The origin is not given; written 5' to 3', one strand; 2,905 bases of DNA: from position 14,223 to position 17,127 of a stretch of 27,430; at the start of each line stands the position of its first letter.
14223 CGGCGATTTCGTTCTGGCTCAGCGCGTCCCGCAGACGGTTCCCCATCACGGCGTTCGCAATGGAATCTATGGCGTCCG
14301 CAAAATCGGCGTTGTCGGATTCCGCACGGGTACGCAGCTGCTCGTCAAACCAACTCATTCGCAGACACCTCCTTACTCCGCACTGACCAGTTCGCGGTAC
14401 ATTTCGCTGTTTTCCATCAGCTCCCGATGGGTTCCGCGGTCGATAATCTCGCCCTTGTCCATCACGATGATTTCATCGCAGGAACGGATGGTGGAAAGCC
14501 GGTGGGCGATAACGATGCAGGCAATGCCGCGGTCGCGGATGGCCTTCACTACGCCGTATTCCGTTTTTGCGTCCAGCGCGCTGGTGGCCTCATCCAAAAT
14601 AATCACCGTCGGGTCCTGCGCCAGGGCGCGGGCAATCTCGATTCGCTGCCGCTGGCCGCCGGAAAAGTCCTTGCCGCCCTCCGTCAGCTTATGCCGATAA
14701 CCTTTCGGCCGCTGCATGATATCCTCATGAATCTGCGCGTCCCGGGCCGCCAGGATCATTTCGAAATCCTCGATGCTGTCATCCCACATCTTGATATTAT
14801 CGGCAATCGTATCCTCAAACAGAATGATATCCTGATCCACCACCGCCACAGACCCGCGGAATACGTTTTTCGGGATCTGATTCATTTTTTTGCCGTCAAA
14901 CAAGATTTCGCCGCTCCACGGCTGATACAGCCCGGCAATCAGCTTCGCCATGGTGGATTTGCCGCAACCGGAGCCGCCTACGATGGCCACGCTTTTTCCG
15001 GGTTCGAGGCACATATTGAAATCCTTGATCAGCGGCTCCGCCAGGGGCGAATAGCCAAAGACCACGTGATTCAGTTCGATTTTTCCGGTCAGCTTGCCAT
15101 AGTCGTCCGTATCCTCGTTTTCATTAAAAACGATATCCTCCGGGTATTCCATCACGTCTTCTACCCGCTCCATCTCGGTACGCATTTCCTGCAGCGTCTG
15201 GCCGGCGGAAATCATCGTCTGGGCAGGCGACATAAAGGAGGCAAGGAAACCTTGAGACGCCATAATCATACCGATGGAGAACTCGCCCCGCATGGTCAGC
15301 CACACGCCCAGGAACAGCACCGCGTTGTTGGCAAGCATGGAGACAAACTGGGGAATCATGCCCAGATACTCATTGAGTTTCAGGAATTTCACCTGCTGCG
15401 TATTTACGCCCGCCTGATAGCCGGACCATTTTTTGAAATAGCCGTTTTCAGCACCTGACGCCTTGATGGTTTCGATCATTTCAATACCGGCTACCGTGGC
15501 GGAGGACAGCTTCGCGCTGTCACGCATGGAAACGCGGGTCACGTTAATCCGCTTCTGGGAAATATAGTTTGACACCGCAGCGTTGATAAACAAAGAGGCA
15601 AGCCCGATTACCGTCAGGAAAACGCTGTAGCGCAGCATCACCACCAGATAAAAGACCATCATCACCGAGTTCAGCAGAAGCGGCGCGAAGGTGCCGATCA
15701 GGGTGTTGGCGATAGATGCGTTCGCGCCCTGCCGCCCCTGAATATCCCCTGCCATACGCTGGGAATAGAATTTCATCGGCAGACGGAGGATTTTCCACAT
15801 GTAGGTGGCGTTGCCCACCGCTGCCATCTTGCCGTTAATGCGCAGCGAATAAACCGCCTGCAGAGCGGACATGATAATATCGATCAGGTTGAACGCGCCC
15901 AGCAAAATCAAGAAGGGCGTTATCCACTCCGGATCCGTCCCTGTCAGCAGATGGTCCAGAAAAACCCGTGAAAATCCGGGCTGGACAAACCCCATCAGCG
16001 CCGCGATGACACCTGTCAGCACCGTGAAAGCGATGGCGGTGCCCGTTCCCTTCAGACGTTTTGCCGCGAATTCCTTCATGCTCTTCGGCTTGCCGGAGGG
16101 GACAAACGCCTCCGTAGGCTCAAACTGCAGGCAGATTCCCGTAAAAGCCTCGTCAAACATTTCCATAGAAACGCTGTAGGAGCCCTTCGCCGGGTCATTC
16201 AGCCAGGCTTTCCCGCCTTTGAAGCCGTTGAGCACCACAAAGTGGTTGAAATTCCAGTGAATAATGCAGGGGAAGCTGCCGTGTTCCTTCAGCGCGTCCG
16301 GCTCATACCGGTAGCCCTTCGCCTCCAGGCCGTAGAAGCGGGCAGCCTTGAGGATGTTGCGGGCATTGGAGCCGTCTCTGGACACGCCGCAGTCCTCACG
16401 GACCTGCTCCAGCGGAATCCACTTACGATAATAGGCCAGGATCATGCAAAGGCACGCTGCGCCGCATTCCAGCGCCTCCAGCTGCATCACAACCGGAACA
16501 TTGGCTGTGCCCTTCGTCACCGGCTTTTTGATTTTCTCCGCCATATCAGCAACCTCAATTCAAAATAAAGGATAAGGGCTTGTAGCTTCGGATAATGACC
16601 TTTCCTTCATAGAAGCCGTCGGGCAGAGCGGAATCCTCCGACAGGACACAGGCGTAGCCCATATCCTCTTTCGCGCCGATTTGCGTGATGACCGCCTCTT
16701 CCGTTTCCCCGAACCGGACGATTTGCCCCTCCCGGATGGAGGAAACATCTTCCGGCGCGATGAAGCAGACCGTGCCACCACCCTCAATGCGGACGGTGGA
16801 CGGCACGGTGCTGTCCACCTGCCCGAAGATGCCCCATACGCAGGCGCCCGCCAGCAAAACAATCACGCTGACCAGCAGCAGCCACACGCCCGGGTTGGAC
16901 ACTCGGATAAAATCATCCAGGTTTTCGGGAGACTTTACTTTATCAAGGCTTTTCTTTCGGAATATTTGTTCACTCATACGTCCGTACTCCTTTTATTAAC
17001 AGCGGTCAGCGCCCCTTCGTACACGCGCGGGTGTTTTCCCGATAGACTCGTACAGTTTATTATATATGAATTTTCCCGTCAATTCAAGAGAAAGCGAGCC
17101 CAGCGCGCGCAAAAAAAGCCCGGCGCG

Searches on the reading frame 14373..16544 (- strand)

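Call 3: search_protein_families(library=pfam, proteins=[window:14373-16544:-], max_evalue=0.1)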
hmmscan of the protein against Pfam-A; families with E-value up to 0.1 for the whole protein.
window:14373-16544:- (723 aa): 12 families
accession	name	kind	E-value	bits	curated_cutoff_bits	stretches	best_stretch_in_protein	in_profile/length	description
PF03412.21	Peptidase_C39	-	7.6e-33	113.6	22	1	16-145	2-132/133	Peptidase C39 family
PF00005.33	ABC_tran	-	7.9e-33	114.4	25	1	507-655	2-137/137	ABC transporter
PF00664.28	ABC_membrane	-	1.8e-29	103.7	28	1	173-440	3-273/274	ABC transporter transmembrane region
PF02463.25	SMC_N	-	0.00055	19.9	40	1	627-695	137-211/220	RecF/RecN/SMC N terminal domain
PF13529.12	Peptidase_C39_2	-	0.0095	17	24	0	15-59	2-46/143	Peptidase_C39 like family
PF00004.35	AAA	-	0.015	16.2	21.2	0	521-538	3-20/131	ATPase family associated with various cellular activities (AAA)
PF13521.12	AAA_28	-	0.029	15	27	1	519-547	2-31/164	AAA domain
PF09778.15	Guanylate_cyc_2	-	0.031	14.1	28.1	0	16-50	1-36/212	Guanylylate cyclase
PF13558.12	SbcC_Walker_B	-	0.032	14.9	27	0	641-662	60-81/90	SbcC/RAD50-like, Walker B motif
PF20720.3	nSTAND3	-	0.042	14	27.2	1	508-560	9-60/155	Novel STAND NTPase 3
PF13401.12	AAA_22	-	0.078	13.7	27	0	517-571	6-33/130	AAA domain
PF03193.22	RsgA_GTPase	-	0.083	13.1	30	0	498-539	89-129/174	RsgA GTPase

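Call 4: search_protein_families(library=ncbifam, proteins=[window:14373-16544:-], max_evalue=0.1)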
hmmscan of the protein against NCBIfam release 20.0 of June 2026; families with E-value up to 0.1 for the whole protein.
window:14373-16544:- (723 aa): 192 families (the best 25 are shown)
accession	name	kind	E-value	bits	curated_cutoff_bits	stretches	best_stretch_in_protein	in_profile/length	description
TIGR03796.1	NHLM_micro_ABC1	equivalog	6.9e-277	920.4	853.3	1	16-720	2-709/710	NHLP family bacteriocin export ABC transporter peptidase/permease/ATPase subunit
TIGR03797.1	NHLM_micro_ABC2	equivalog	1.7e-107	360.6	709.4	1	152-721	119-683/686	NHLP bacteriocin export ABC transporter permease/ATPase subunit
TIGR01846.1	type_I_sec_HlyB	subfamily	2.3e-106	356.7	725.55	1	30-720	3-689/694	type I secretion system permease/ATPase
TIGR01193.1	bacteriocin_ABC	subfamily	2.2e-98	330.6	523.85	1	22-721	2-707/708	peptide cleavage/export ABC transporter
TIGR03375.1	type_I_sec_LssB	subfamily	6.3e-93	312.3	693.1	1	30-713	5-692/696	type I secretion system permease/ATPase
TIGR00958.1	3a01208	subfamily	5.5e-88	296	874.6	1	173-720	167-711/711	antigen peptide transporter 2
TIGR02203.1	MsbA_lipidA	equivalog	2.4e-87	293.8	602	1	246-720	92-566/572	lipid A export permease/ATP-binding protein MsbA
TIGR02204.1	MsbA_rel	hypoth_equivalog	1.1e-85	288.4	780.4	1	172-720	21-572/576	ABC transporter, permease/ATP-binding protein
NF010178.0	PRK13657.1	equivalog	1.1e-79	268.5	733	1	169-722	19-569/588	glucan ABC transporter ATP-binding protein/ permease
NF045513.1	HepA_fam_ABC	equivalog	7.4e-79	265.8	725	1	164-712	49-598/610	heterocyst formation ABC transporter subunit HepA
NF052233.1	CphA_assoc_ABC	equivalog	9.6e-74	249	880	1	236-722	257-742/766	cyanophycin metabolism-associated ABC transporter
TIGR01842.1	type_I_sec_PrtD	subfamily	1.6e-72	244.8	510.15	1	289-711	122-542/544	type I secretion system permease/ATPase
NF045998.1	cleave_ABC_plasm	equivalog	2.3e-70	237.6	500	1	21-673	2-649/673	Mbov_0121 family peptidase domain-containing ABC transporter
NF008381.0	PRK11176.1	equivalog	1.6e-68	231.6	867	1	249-720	105-576/582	lipid A ABC transporter ATP-binding protein/permease MsbA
TIGR01192.1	chvA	subfamily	1.3e-62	212.3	585.4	1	170-720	20-567/585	glucan export ABC transporter ATP-binding protein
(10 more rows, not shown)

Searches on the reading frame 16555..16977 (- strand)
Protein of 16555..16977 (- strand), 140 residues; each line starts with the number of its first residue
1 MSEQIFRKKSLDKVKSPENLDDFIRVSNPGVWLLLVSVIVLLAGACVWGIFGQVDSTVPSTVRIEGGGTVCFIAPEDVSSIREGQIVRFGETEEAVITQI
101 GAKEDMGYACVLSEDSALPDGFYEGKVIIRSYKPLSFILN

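Call 6: search_protein_families(library=ncbifam, proteins=[window:16555-16977:-], max_evalue=0.001)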
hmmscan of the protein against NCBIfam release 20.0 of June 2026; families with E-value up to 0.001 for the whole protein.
window:16555-16977:- (140 aa): 1 family
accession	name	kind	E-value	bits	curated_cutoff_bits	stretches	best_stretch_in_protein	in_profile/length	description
TIGR03794.1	NHLM_micro_HlyD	equivalog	4.7e-10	38.9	156.2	1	13-66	1-54/421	NHLP bacteriocin system secretion protein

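Call 7: search_protein_families(library=pfam, proteins=[window:16555-16977:-], max_evalue=0.001)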
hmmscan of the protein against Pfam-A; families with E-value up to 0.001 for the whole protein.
window:16555-16977:- (140 aa): 0 families
